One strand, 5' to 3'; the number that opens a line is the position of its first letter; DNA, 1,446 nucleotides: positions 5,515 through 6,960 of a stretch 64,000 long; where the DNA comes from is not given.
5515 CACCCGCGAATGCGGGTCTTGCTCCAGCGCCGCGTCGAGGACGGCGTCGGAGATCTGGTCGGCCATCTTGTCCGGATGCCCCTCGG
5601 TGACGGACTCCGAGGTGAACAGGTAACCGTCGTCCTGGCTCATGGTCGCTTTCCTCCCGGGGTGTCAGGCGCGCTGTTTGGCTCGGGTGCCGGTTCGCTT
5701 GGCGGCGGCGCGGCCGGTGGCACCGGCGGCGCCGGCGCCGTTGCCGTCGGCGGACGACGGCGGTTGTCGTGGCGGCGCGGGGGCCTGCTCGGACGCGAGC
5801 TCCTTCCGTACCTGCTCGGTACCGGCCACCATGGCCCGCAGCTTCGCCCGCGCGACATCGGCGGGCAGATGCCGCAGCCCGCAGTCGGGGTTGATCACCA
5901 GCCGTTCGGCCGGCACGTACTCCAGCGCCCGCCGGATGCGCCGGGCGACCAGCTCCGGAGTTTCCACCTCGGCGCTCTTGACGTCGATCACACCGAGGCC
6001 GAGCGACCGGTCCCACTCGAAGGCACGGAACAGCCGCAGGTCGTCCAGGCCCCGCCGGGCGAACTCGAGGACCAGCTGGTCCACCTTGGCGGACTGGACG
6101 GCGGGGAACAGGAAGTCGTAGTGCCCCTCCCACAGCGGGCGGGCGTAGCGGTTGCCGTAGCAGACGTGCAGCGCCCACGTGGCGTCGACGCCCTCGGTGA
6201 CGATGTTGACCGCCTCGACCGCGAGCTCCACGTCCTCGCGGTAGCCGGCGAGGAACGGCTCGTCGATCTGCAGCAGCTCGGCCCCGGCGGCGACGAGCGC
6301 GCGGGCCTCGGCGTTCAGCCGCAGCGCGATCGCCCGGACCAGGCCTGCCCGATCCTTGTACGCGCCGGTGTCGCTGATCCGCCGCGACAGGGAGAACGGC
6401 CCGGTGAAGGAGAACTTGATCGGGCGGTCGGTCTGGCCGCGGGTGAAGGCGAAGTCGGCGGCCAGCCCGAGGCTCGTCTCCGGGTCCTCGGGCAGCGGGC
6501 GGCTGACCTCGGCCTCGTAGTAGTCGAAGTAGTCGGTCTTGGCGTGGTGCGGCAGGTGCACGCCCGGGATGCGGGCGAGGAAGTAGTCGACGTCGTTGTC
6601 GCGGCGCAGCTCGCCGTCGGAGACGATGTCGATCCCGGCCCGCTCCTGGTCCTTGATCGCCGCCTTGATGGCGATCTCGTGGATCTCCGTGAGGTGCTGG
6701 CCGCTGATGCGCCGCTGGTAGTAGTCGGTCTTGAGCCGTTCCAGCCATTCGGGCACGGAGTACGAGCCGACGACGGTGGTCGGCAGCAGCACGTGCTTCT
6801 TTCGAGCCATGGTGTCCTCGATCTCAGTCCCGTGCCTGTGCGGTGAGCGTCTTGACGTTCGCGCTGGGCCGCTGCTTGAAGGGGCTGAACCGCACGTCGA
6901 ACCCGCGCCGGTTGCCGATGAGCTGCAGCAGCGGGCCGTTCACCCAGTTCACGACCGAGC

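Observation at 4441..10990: Compact one-carbon to methionine to SAM operon (purU, metV-like, metF, X, core-metE, metK) on the minus strand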

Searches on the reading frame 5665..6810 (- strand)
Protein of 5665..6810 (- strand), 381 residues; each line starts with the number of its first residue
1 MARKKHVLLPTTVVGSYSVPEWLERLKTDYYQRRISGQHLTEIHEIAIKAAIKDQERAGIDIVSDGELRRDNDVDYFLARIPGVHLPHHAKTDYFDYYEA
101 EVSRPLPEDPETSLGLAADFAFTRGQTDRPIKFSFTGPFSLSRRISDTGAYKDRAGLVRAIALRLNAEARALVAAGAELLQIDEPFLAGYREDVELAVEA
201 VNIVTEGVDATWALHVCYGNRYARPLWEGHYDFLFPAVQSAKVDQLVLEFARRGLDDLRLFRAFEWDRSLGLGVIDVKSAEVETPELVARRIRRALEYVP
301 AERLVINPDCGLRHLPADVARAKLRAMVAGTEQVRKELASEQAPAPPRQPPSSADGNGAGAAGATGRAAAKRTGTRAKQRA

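Call 3: search_protein_families(library=pfam, proteins=[window:5665-6810:-], max_evalue=0.01)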
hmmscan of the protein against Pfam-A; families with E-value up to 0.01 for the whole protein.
window:5665-6810:- (381 aa): 2 families
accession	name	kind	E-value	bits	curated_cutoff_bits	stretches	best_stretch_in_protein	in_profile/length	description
PF01717.24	Meth_synt_2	-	1.7e-46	159.4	21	1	9-331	1-322/324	Cobalamin-independent synthase, Catalytic domain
PF08267.18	Meth_synt_1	-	0.0005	20.1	27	0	153-276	172-289/313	Cobalamin-independent synthase, N-terminal domain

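Call 4: search_protein_families(library=ncbifam, proteins=[window:5665-6810:-], max_evalue=0.01)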
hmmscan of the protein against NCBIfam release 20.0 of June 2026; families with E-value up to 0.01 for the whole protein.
window:5665-6810:- (381 aa): 10 families
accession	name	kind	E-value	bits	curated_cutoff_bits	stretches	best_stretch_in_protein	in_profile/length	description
NF003317.0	PRK04326.1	equivalog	3.6e-85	286.1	406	1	4-343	4-331/340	methionine synthase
NF006589.0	PRK09121.1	equivalog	2.8e-58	197.6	392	1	7-339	3-341/342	methionine synthase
NF002119.0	PRK00957.1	equivalog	4.9e-50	170.4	258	1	9-335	2-305/306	methionine synthase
NF003556.0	PRK05222.1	equivalog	2.3e-36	126.1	541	1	7-339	418-749/750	5-methyltetrahydropteroyltriglutamate--homocysteine S-methyltransferase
TIGR01371.1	met_syn_B12ind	equivalog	3.9e-35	122.1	929.95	1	8-336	425-753/754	5-methyltetrahydropteroyltriglutamate--homocysteine S-methyltransferase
NF002272.0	PRK01207.1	equivalog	8.1e-26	91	399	1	9-338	4-343/343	methionine synthase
NF004875.0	PRK06233.1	equivalog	2.9e-20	72.4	576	2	196-312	222-343/373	vitamin B12 independent methionine synthase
NF005085.0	PRK06520.1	subfamily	2.1e-19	69.9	313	2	206-312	231-339/368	5-methyltetrahydropteroyltriglutamate--homocysteine S-methyltransferase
NF006350.0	PRK08575.1-4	equivalog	4.2e-06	26.4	361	1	12-327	5-303/309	5-methyltetrahydropteroyltriglutamate--homocysteine methyltransferase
NF004712.0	PRK06052.1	subfamily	0.00078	18.6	387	1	280-337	285-343/344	methionine synthase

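Call 8: find_encoding_contigs(protein=window:5665-6810:-, flank=10000, max_places=6)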
Protein window:5665-6810:- (381 aa): no gene with exactly this product is on record in the collection.

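Call 22: search_solved_structures(query=window:5668-6810:-, max_evalue=0.001, show_alignments=1)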
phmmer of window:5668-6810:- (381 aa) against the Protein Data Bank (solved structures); distinct sequences matched with E-value up to 0.001: 12.
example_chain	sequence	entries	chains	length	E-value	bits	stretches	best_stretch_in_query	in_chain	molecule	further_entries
3rpd_A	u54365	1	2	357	6.6e-45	157.1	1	6-339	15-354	Methionine synthase (B12-independent)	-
2nq5_A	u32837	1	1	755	1e-27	100.6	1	5-341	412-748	5-methyltetrahydropteroyltriglutamate--homocysteine methyltransferase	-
3l7r_A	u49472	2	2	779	4.6e-27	98.4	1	5-339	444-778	5-methyltetrahydropteroyltriglutamate--homocysteine methyltransferase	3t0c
4ztx_A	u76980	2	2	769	5.2e-25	91.7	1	3-340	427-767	Cobalamin-Independent Methionine synthase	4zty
1xpg_A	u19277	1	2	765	1.1e-23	87.3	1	7-338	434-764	5-methyltetrahydropteroyltriglutamate--homocysteine methyltransferase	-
1t7l_A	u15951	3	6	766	1.2e-23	87.2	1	7-338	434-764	5-methyltetrahydropteroyltriglutamate--homocysteine methyltransferase | 5-methyltetrahydropteroyltriglutamate-homocysteine methyltransferase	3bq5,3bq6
1xdj_A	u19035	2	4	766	1.2e-23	87.2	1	7-338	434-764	5-methyltetrahydropteroyltriglutamate--homocysteine methyltransferase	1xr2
1u1h_A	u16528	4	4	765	3.5e-21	79.1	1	7-340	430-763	5-methyltetrahydropteroyltriglutamate--homocysteine methyltransferase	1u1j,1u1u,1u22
3ppf_A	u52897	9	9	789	1.1e-20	77.5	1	7-335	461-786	5-methyltetrahydropteroyltriglutamate--homocysteine methyltransferase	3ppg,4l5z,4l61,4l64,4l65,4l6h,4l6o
3pph_A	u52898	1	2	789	1.1e-20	77.5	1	7-335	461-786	5-methyltetrahydropteroyltriglutamate--homocysteine methyltransferase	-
3ppc_A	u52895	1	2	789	1.1e-20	77.5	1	7-335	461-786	5-methyltetrahydropteroyltriglutamate--homocysteine methyltransferase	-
1ypx_A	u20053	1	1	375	1.9e-08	37.2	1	26-313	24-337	putative vitamin-B12 independent methionine synthase family protein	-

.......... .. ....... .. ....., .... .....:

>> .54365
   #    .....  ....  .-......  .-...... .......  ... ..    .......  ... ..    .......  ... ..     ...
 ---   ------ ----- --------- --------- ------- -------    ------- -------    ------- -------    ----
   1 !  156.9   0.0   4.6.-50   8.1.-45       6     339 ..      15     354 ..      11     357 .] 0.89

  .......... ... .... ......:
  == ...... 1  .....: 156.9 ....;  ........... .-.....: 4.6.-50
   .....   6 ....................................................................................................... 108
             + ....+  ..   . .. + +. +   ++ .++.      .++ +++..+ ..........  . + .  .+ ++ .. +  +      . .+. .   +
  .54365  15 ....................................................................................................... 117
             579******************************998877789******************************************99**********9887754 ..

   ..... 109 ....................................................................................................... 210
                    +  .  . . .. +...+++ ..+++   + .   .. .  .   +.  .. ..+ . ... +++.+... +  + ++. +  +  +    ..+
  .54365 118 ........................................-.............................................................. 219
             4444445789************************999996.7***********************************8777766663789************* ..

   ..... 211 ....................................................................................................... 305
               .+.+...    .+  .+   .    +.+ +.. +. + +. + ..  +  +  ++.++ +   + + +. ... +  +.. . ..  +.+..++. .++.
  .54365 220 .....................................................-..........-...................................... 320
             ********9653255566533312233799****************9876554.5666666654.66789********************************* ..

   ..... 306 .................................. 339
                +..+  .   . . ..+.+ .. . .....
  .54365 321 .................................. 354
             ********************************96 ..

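Call 77: search_solved_structures(query=window:5668-6810:-, max_evalue=1e-20, show_alignments=5)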
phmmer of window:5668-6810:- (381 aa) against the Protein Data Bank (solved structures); distinct sequences matched with E-value up to 1e-20: 8.
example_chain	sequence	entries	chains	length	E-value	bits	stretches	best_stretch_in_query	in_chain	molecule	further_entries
3rpd_A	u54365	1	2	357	6.6e-45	157.1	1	6-339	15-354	Methionine synthase (B12-independent)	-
2nq5_A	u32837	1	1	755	1e-27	100.6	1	5-341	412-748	5-methyltetrahydropteroyltriglutamate--homocysteine methyltransferase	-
3l7r_A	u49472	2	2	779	4.6e-27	98.4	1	5-339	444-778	5-methyltetrahydropteroyltriglutamate--homocysteine methyltransferase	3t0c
4ztx_A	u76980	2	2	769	5.2e-25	91.7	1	3-340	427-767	Cobalamin-Independent Methionine synthase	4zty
1xpg_A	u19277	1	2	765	1.1e-23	87.3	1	7-338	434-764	5-methyltetrahydropteroyltriglutamate--homocysteine methyltransferase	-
1t7l_A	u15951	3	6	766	1.2e-23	87.2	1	7-338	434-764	5-methyltetrahydropteroyltriglutamate--homocysteine methyltransferase | 5-methyltetrahydropteroyltriglutamate-homocysteine methyltransferase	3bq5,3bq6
1xdj_A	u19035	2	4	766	1.2e-23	87.2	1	7-338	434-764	5-methyltetrahydropteroyltriglutamate--homocysteine methyltransferase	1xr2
1u1h_A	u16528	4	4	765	3.5e-21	79.1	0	7-340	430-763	5-methyltetrahydropteroyltriglutamate--homocysteine methyltransferase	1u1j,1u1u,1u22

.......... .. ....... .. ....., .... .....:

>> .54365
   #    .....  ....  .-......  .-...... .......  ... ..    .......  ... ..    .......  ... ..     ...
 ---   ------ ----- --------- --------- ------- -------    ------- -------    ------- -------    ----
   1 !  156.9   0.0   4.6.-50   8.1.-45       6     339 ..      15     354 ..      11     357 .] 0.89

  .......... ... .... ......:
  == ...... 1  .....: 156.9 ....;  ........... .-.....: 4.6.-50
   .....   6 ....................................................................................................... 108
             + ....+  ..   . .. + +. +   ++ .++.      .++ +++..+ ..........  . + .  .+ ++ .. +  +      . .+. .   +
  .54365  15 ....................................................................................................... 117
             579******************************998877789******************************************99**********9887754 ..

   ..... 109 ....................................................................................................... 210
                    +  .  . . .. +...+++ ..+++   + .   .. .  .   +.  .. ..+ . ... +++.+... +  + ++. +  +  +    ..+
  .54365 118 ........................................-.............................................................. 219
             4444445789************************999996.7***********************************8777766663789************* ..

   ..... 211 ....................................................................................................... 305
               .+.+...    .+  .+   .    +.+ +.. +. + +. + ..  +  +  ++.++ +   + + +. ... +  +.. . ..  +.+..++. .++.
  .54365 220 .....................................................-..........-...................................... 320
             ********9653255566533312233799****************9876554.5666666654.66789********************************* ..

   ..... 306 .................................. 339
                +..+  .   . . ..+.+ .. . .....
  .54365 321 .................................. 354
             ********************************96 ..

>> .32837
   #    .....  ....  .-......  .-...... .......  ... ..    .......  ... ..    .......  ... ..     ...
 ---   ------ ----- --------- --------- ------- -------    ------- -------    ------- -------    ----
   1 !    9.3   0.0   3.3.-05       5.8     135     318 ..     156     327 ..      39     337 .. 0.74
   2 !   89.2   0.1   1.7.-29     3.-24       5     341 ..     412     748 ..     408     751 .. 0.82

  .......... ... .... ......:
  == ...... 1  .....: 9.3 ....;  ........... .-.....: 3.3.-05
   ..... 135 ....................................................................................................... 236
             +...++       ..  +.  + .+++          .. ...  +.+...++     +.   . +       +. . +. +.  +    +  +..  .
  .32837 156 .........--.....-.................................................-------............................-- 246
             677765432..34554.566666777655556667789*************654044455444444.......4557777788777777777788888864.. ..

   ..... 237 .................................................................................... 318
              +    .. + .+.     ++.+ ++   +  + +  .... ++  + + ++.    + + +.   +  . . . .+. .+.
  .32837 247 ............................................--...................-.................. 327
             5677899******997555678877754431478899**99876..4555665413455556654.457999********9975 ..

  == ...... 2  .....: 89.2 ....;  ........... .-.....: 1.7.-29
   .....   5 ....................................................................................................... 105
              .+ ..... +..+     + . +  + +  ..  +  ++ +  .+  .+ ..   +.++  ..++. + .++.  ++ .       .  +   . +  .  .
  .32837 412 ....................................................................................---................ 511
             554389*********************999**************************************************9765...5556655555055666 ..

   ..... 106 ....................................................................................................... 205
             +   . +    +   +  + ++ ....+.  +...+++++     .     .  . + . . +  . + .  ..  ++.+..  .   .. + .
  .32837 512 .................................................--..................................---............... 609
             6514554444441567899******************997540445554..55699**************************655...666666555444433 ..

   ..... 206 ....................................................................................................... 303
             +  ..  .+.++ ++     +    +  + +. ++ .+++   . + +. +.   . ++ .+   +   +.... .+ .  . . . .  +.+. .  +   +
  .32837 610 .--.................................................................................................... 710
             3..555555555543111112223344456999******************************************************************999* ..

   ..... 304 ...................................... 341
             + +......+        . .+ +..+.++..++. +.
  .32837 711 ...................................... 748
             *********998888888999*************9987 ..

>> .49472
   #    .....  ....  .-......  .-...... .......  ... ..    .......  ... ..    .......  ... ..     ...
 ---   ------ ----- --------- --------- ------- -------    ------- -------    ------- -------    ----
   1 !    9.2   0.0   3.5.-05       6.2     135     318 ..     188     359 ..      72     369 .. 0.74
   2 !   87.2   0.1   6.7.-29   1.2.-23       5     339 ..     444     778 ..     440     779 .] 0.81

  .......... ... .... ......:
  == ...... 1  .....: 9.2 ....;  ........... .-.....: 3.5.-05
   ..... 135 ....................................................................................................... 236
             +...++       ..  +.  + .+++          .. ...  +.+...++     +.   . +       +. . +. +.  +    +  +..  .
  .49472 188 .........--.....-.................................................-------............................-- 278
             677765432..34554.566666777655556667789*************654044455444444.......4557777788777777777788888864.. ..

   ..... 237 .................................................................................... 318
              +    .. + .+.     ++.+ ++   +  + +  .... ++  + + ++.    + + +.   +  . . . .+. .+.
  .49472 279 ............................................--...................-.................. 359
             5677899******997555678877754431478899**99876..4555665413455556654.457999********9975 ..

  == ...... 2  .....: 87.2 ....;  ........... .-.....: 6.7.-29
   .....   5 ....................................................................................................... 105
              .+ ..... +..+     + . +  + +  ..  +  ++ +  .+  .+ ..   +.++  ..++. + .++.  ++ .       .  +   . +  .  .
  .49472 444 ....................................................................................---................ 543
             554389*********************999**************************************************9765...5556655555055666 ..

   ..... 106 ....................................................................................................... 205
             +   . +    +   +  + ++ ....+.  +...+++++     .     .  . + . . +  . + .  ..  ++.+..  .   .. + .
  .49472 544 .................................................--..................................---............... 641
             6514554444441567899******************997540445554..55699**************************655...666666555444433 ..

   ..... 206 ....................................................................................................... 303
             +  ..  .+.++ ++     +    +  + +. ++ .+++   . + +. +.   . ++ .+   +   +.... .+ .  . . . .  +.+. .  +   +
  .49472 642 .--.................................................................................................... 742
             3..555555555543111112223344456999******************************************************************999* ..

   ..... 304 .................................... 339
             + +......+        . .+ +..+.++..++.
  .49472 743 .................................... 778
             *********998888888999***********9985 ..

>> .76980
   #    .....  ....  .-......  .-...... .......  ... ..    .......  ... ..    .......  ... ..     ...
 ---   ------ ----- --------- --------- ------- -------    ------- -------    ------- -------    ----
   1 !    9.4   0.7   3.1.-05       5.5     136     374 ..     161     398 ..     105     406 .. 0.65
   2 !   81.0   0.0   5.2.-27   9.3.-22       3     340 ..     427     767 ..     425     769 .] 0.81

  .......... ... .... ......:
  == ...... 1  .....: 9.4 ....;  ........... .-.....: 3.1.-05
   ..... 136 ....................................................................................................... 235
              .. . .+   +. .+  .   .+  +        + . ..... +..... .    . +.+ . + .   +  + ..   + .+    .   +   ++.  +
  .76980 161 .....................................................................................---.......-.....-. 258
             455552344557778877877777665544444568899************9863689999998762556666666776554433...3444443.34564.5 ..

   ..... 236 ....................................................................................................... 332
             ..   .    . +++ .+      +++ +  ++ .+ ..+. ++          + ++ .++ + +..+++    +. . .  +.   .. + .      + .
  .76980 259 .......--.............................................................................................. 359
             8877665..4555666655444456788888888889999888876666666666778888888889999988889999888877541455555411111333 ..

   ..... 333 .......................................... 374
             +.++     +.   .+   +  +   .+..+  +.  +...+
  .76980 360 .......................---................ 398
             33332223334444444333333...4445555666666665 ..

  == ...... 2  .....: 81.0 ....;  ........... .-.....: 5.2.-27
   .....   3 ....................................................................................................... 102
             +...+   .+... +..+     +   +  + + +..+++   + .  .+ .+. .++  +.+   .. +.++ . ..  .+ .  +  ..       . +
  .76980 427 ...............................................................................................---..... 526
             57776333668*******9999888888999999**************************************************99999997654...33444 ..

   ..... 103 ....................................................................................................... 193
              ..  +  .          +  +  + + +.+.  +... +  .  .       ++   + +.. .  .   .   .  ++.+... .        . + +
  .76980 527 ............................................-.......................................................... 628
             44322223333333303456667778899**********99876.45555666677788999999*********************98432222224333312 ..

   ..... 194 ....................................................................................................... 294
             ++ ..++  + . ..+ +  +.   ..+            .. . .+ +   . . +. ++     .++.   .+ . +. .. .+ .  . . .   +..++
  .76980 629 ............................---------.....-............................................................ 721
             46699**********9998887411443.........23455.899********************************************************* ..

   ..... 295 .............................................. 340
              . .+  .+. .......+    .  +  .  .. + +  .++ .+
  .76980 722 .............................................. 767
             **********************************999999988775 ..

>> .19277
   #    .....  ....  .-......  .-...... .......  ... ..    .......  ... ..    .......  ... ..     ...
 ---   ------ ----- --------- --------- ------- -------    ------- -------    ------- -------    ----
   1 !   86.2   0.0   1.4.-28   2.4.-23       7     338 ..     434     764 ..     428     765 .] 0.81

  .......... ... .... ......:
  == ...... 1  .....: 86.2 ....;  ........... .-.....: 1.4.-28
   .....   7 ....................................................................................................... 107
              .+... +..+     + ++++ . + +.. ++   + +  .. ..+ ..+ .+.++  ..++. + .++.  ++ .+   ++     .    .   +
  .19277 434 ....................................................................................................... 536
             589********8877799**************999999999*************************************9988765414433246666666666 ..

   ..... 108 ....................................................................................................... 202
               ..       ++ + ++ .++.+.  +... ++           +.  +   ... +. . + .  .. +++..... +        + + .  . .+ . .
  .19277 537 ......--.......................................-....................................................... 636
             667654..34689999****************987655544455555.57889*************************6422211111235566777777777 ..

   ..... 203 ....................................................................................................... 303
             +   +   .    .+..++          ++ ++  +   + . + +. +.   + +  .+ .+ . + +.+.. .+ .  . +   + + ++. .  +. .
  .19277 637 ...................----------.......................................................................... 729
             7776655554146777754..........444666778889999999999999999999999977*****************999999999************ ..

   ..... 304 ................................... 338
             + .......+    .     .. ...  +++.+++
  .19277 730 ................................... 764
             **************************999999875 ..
